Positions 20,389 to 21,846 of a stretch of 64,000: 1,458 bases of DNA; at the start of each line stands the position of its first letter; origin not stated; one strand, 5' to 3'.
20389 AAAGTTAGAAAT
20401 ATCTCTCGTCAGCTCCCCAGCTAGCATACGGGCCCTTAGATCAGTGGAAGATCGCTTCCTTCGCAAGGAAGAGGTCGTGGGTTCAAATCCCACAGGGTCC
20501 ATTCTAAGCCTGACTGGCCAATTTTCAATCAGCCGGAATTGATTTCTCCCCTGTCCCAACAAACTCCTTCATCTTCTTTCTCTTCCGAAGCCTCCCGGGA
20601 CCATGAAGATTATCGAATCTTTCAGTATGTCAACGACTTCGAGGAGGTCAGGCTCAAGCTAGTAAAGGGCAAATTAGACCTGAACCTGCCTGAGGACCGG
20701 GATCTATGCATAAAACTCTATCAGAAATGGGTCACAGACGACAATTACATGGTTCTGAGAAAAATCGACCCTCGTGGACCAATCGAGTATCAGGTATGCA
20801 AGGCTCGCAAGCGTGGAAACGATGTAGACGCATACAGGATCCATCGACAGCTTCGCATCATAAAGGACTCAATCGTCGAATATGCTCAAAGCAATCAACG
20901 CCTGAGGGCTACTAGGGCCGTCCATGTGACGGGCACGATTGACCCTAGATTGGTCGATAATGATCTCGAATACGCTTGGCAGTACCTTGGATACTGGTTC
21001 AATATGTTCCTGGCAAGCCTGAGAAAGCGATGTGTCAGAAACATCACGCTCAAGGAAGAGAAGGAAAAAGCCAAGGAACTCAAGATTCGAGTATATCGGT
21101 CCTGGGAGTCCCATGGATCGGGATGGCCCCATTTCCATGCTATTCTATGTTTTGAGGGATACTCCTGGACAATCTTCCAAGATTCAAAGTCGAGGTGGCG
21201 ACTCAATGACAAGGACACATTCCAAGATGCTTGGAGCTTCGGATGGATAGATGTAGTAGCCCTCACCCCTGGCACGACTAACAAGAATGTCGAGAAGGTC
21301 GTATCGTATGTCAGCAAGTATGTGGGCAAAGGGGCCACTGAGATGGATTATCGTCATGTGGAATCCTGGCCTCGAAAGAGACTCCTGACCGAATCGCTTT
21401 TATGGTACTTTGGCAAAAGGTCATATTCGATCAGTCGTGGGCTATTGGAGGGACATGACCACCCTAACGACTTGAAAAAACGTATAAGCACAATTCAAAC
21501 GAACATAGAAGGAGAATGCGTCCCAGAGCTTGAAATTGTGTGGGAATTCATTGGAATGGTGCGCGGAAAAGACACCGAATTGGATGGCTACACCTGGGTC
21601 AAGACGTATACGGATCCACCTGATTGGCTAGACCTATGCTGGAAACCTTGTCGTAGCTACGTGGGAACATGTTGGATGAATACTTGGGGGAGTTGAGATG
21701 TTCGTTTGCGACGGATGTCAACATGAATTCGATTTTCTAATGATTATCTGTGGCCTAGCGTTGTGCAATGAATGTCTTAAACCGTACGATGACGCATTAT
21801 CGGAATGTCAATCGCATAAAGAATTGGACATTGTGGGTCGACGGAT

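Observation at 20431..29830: ~9.3-kb integrated element in tRNA-Ala(CGC), with an exact 16-nt att duplication, a rolling-circle Rep and a tyrosine integrase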

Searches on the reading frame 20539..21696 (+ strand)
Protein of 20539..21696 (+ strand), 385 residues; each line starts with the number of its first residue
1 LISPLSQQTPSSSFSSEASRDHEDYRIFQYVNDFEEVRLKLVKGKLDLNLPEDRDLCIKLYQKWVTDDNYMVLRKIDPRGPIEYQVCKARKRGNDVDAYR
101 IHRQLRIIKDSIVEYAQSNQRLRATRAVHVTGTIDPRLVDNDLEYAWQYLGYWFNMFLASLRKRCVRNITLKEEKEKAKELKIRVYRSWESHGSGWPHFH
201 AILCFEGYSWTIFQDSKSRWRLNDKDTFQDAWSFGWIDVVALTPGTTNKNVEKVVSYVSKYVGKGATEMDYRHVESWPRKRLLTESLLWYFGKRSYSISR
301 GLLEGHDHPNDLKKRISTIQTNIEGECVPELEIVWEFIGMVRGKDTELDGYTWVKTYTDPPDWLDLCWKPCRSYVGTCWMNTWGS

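Call 8: search_protein_families(library=pfam, proteins=[window:20539-21696:+], max_evalue=0.1)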
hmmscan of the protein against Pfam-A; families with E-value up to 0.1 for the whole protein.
window:20539-21696:+ (385 aa): 3 families
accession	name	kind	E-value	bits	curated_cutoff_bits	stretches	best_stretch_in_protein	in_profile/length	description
PF23343.2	REP_ORF2-G2P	-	1.4e-06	29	27.8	1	159-265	24-98/99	Replication-associated protein ORF2/G2P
PF20199.4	RepSA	-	0.014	15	34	0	247-270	290-313/438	Replication initiator protein, pSAM2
PF05840.19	Phage_GPA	-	0.091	12.2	31.4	0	179-264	232-316/321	Bacteriophage replication gene A protein (GPA)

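Call 9: search_protein_families(library=phrogs, proteins=[window:20539-21696:+], max_evalue=0.1)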
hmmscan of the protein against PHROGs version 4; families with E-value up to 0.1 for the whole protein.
window:20539-21696:+ (385 aa): 2 families
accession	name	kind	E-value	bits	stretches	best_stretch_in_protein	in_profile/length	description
phrog_942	-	DNA, RNA and nucleotide metabolism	0.0022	18.4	1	197-271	176-243/501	replication initiation protein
phrog_3584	-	DNA, RNA and nucleotide metabolism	0.0049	17.3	1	224-318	140-205/265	replication initiation protein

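Call 12: find_homologous_proteins(query=window:20539-21696:+)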
Query window:20539-21696:+ (385 aa): 40 proteins with E <= 0.001 among 1591 candidates.
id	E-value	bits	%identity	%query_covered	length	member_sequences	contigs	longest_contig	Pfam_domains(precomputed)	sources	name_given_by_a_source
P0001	2.0e-270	915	100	100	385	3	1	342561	PF23343.3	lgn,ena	-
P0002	1.6e-159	550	67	92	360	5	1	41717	PF23343.3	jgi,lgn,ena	-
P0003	1.4e-157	543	63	100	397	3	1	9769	PF23343.3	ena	-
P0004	2.1e-152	526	61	99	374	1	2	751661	PF23343.3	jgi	jgi:hypothetical protein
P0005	9.6e-152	524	62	93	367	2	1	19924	PF23343.3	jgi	jgi:hypothetical protein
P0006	1.5e-151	523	74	77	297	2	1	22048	PF23343.3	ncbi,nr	ncbi:MAG: hypothetical protein LN411_01065, partial [Candidatus Thermoplasmatota archaeon]|nr:hypoth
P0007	8.2e-149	514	62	93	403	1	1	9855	PF23343.3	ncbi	-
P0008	1.7e-143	497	59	93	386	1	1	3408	-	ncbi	-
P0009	1.2e-142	494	60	93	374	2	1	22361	PF23343.3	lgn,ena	-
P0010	4.1e-140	486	73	74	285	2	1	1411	PF23343.3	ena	-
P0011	5.5e-135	469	55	99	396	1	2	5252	-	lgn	-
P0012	1.6e-132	461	61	85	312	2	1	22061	PF23343.3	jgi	-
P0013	4.1e-129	450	68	75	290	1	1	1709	PF23343.3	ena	-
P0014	2.1e-128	447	56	93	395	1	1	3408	PF23343.3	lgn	-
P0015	7.9e-126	439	55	93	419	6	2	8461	-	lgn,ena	-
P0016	3.7e-112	394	50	98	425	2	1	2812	PF23343.3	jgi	-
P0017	6.5e-110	386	49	98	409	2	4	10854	-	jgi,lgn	jgi:hypothetical protein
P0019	6.9e-104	366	63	67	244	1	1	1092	PF23343.3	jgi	jgi:hypothetical protein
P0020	6.4e-103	363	47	94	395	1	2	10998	-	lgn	-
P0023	2.7e-93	332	45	93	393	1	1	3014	PF23343.3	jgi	jgi:hypothetical protein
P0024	1.4e-90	323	45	89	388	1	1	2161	PF23343.3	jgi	jgi:hypothetical protein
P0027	1.1e-87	313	41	96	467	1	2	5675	PF23343.3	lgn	-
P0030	2.9e-85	305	43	94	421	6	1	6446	PF23343.3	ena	-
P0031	1.0e-84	303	43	88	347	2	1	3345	PF23343.3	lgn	-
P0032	1.0e-83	300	46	85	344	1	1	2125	PF23343.3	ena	-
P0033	8.5e-83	297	42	96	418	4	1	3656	PF23343.3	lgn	-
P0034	1.6e-80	289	43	90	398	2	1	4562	PF23343.3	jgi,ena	jgi:hypothetical protein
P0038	8.7e-65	238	37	87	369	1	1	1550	PF23343.3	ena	-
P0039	4.1e-62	229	39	90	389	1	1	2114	PF23343.3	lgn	-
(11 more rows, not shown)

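Call 13: search_dna_similar(query=window:20539-21696:+, collection=phages, mode=protein, max_evalue=0.01)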
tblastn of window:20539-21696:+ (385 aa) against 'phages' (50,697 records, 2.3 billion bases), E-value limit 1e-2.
No match.

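Call 14: find_encoding_contigs(protein=P0003, flank=10000, max_places=3)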
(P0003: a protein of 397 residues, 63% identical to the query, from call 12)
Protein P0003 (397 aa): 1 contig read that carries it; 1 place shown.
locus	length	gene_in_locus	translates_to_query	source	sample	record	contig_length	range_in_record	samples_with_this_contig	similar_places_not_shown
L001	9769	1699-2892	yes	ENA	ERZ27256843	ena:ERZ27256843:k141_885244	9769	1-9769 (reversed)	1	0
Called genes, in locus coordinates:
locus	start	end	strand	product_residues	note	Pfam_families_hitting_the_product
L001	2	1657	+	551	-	?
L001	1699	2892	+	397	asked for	PF23343:REP_ORF2-G2P (weak)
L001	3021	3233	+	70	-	-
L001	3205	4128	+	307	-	-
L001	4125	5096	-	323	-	PF20903:SPL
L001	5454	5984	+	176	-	-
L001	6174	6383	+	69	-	-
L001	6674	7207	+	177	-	PF13302:Acetyltransf_3, PF13420:Acetyltransf_4, PF13523:Acetyltransf_8, PF00583:Acetyltransf_1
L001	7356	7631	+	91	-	-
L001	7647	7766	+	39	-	-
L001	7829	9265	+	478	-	PF06253:MTTB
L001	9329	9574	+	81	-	-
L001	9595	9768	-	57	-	?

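Call 15: find_encoding_contigs(protein=P0007, flank=10000, max_places=3)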
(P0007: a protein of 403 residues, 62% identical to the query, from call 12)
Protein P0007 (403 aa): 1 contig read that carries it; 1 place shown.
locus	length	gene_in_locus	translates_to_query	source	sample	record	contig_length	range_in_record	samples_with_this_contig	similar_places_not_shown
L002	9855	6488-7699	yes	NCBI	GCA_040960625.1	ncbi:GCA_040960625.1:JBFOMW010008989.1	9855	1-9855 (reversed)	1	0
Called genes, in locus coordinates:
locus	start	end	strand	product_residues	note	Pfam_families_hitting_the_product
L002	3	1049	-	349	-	?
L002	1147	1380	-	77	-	-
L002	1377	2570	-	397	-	PF18178:Cap17-like_N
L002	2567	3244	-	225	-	-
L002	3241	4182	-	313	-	PF18144:SMODS (faint)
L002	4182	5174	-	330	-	-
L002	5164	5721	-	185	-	PF01507:PAPS_reduct (faint), PF06508:QueC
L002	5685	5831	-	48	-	-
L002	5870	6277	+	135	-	-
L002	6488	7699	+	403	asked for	PF23343:REP_ORF2-G2P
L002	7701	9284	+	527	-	-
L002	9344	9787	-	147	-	-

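Call 16: find_encoding_contigs(protein=P0004, flank=10000, max_places=3)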
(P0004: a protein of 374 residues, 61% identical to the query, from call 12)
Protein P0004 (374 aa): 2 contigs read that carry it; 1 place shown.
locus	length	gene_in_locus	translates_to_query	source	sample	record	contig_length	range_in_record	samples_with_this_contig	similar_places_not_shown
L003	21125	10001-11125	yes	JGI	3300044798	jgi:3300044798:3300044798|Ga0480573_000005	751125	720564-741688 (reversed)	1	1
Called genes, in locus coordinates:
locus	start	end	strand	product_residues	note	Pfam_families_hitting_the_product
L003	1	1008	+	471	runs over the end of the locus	PF04326:SLFN_AlbA_2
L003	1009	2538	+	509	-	-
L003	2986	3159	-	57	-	PF04014:MazE_antitoxin (weak)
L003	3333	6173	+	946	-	PF04151:PPC (weak), PF03415:Peptidase_C11, PF00801:PKD (weak), PF18911:PKD_4 (weak)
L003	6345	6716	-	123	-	-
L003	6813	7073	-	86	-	PF00196:GerE (weak)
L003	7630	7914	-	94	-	-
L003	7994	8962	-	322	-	-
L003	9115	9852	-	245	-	-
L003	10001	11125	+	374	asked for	PF23343:REP_ORF2-G2P (weak)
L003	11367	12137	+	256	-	-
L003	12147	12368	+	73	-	-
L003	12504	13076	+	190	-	-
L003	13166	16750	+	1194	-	PF18780:HNH_repeat (faint)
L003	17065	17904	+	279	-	-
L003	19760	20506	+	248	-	PF00589:Phage_integrase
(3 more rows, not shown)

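Call 18: find_encoding_contigs(protein=P0002, flank=10000, max_places=3)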
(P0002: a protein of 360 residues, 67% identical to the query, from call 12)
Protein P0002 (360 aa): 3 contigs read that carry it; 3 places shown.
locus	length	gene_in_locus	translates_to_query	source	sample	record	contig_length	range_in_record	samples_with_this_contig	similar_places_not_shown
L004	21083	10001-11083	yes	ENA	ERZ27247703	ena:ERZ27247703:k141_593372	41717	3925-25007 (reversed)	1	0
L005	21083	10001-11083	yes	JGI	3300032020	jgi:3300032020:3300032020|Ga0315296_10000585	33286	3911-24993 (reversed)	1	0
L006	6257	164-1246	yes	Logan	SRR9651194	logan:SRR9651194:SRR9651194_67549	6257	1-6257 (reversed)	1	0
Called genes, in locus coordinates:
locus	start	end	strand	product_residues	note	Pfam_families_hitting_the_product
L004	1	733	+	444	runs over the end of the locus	PF13289:SIR2_2 (faint)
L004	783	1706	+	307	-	-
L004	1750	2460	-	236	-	PF01582:TIR, PF08937:ThsB_TIR, PF10137:CAP12-PCTIR_TIR (weak), PF13676:TIR_2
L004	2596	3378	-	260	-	-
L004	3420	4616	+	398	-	PF18928:DUF5677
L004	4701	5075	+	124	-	-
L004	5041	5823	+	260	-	PF12773:DZR (weak), PF13240:Zn_Ribbon_1 (faint), PF13248:Zn_ribbon_3 (faint)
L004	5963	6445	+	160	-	PF12773:DZR, PF13240:Zn_Ribbon_1 (weak), PF13248:Zn_ribbon_3 (faint), PF18912:DZR_2 (faint), PF24463:DUF7577 (weak)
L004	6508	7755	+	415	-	PF00801:PKD, PF18911:PKD_4, PF00801:PKD (weak), PF18911:PKD_4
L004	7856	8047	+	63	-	-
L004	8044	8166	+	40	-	-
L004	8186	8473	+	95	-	-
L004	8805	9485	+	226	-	PF01435:Peptidase_M48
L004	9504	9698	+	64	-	-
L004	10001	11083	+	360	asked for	PF23343:REP_ORF2-G2P (weak)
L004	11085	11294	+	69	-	-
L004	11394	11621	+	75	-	-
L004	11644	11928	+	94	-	-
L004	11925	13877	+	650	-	PF18780:HNH_repeat (faint)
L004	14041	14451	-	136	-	PF02661:Fic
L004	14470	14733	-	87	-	-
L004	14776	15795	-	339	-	PF01972:SDH_protease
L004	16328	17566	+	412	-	PF00589:Phage_integrase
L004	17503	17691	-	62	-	-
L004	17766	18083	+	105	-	-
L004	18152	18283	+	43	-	-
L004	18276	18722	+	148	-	-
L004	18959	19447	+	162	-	-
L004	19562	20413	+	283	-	-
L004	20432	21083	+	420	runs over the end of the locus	PF04389:Peptidase_M28 (weak), PF01546:Peptidase_M20, PF07687:M20_dimer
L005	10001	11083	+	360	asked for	PF23343:REP_ORF2-G2P (weak)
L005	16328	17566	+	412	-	PF00589:Phage_integrase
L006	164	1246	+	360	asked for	PF23343:REP_ORF2-G2P (weak)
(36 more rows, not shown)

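Call 19: find_encoding_contigs(protein=P0005, flank=10000, max_places=3)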
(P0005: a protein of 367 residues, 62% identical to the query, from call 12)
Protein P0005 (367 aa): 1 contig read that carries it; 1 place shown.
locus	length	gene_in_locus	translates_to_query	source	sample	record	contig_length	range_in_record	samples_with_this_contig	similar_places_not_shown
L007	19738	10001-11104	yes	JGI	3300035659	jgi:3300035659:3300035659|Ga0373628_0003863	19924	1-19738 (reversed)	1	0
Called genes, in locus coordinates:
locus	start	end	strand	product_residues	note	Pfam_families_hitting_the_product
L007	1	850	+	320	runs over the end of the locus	PF04055:Radical_SAM, PF13186:SPASM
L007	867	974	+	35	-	-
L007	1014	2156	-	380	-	-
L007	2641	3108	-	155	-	PF10706:Aminoglyc_resit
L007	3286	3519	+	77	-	-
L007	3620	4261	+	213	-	-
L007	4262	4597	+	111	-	-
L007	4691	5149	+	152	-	-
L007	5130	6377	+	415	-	-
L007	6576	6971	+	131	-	-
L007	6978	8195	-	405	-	-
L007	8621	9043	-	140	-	-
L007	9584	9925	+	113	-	-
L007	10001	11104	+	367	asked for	PF23343:REP_ORF2-G2P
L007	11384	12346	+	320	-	-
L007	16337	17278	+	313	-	PF00589:Phage_integrase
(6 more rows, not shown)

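Call 36: search_protein_families(library=ncbifam, proteins=[window:20539-21696:+], max_evalue=0.1)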
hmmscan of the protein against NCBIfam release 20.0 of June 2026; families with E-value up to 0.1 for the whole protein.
window:20539-21696:+ (385 aa): 0 families

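Call 42: search_solved_structures(query=A2, max_evalue=10, show_alignments=2)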
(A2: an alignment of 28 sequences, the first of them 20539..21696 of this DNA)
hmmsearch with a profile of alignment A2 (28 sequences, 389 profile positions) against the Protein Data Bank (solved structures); distinct sequences matched with E-value up to 10: 3.
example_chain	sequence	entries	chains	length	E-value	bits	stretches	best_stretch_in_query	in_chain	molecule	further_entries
7vg8_A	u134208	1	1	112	0.16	14.2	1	160-216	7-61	Replication-associated protein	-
2l1n_A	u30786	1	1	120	0.33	13.2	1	331-369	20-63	Uncharacterized protein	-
1l2m_A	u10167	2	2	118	1.1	11.4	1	160-216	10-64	Rep protein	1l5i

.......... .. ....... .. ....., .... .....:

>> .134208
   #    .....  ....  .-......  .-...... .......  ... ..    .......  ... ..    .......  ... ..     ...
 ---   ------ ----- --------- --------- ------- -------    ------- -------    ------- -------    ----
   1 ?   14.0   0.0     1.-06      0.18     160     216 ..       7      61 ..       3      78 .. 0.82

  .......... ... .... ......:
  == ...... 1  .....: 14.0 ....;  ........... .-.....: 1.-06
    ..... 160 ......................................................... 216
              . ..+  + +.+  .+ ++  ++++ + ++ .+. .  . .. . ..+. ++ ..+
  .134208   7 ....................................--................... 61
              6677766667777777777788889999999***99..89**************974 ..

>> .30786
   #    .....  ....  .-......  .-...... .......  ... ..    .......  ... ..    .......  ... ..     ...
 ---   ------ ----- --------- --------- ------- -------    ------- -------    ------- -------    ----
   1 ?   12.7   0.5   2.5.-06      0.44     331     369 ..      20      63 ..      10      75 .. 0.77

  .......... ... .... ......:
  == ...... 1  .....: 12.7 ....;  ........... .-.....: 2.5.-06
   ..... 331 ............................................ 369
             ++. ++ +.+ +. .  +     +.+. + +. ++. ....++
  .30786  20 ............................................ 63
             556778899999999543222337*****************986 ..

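Call 43: find_related_loci(query=A2, collection=viral_contigs, flank=10000)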
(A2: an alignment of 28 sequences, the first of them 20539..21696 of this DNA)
Query A2 (385 aa) in viral_contigs; peptide patterns used: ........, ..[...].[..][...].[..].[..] (x = any residue, [..] = any of these).
24 stretches matched a pattern, but none encodes a relative of the query by tblastn (E <= 1e-3).

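Call 44: find_encoding_contigs(protein=P0017, flank=10000, max_places=4)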
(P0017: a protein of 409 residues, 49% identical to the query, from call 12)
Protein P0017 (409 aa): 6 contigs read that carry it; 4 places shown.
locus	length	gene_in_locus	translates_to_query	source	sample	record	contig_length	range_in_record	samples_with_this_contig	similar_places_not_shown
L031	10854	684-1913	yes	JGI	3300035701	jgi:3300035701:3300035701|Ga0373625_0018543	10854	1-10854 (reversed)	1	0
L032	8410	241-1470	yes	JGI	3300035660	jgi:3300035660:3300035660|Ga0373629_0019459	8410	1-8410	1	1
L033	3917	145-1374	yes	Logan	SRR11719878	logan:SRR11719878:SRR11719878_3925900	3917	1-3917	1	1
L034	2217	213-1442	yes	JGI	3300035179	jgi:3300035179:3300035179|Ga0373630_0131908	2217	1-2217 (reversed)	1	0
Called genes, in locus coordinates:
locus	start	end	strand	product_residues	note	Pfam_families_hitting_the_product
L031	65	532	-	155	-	PF01242:PTPS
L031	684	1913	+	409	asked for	-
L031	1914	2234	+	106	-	-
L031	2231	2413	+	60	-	-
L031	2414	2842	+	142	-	-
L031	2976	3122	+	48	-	-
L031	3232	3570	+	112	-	-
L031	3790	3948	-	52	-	-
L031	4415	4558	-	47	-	-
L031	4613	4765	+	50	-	-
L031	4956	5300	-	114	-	-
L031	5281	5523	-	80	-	-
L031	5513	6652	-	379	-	PF02796:HTH_7 (faint), PF08281:Sigma70_r4_2 (faint), PF13936:HTH_38 (faint)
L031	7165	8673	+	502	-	-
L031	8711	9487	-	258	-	-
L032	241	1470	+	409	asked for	-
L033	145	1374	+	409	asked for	-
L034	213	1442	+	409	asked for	-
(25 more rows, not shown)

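Call 45: find_encoding_contigs(protein=P0020, flank=10000, max_places=3)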
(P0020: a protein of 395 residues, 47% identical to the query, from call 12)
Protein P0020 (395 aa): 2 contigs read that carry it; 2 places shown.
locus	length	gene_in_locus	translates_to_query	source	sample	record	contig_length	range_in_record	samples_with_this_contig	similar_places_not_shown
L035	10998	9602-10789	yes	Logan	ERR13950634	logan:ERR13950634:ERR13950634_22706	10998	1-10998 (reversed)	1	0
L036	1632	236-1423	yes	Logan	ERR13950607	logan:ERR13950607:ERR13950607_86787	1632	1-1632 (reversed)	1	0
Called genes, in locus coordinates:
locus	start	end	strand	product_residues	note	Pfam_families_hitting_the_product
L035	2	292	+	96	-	?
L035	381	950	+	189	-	PF01569:PAP2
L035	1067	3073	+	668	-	PF00394:Cu-oxidase (weak), PF07731:Cu-oxidase_2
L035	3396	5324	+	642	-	PF07732:Cu-oxidase_3 (faint), PF00394:Cu-oxidase (weak), PF07731:Cu-oxidase_2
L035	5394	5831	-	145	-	PF13248:Zn_ribbon_3 (faint), PF12773:DZR (faint), PF13240:Zn_Ribbon_1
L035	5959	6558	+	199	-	-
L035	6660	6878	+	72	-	-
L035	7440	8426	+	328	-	PF01022:HTH_5 (faint), PF04545:Sigma70_r4 (faint), PF08279:HTH_11 (weak), PF12802:MarR_2 (weak), PF13404:HTH_AsnC-type, PF13412:HTH_24, PF13404:HTH_AsnC-type, PF13412:HTH_24, +8 more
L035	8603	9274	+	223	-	-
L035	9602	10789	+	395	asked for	-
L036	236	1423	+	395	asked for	-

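Call 53: search_dna_similar(query=window:20539-21696:+, collection=plasmids, mode=protein, max_evalue=0.01)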
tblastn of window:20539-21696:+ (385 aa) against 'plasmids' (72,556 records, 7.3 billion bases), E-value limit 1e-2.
No match.

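Call 70: find_related_loci(query=A2, collection=metagenome_contigs, flank=10000)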
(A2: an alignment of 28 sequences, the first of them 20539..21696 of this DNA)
Query A2 (385 aa) in metagenome_contigs; peptide patterns used: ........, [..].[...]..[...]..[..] (x = any residue, [..] = any of these).
219 stretches matched a pattern; 40 encode a relative of the query (tblastn E <= 1e-3); 40 distinct loci.
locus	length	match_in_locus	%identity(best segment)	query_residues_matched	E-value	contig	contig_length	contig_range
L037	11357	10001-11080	67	27-385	4e-161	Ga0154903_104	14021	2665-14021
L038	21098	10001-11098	63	1-385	1e-160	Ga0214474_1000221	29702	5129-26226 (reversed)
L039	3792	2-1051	67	36-385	1e-165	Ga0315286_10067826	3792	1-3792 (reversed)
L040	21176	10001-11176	65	1-384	1e-161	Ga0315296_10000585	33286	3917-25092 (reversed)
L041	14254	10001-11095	58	1-385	4e-148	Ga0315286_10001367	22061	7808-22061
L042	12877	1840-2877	60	27-385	4e-146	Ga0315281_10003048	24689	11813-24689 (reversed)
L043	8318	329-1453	55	27-385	2e-129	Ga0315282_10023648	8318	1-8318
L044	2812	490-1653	50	10-385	3e-118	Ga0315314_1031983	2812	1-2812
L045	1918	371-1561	46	29-370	2e-104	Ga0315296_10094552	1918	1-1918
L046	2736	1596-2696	45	37-385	1e-101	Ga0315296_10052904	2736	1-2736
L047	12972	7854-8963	45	24-385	2e-92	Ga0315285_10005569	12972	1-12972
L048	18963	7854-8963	45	24-385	2e-92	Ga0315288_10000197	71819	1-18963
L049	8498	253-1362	43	24-385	7e-92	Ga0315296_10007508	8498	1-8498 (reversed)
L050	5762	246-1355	43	24-385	2e-89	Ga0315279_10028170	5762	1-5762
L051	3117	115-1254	41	1-370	5e-90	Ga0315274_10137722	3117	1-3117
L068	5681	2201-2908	25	55-299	1e-11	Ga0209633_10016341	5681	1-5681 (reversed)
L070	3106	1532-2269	25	57-298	2e-9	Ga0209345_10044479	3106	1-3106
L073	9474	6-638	25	80-299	3e-8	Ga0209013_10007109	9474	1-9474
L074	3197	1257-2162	24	57-363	3e-8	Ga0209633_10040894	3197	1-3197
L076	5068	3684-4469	22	53-299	2e-5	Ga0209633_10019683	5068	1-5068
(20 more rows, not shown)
